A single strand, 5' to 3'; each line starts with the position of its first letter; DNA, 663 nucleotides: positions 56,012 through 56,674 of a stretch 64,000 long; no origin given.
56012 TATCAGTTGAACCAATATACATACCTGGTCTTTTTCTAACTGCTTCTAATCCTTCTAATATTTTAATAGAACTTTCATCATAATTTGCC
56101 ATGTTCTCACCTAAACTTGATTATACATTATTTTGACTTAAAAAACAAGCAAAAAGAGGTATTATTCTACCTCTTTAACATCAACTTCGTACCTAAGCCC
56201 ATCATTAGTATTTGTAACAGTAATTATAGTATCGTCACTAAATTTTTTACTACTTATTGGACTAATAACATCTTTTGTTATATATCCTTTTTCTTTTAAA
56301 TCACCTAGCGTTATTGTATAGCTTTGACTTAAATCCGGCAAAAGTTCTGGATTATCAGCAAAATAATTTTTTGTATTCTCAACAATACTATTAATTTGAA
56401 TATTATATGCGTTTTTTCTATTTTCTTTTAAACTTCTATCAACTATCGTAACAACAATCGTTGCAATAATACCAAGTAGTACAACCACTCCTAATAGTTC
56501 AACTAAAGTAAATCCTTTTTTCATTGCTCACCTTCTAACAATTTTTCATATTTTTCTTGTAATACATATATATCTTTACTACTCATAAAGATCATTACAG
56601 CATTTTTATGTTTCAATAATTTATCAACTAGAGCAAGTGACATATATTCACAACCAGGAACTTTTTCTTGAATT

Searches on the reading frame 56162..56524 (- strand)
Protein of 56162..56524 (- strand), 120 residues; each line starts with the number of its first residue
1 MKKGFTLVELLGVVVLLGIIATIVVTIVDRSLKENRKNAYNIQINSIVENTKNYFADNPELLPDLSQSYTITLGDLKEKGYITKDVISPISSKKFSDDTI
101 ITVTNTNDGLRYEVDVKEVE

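Call 83: search_protein_families(library=pfam, proteins=[window:56162-56524:-], max_evalue=0.001)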
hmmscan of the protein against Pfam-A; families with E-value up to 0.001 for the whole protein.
window:56162-56524:- (120 aa): 1 family
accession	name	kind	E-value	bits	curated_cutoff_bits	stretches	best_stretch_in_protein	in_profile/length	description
PF07963.17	N_methyl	-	9.7e-06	25.4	21.2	1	2-24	4-26/27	Prokaryotic N-terminal methylation motif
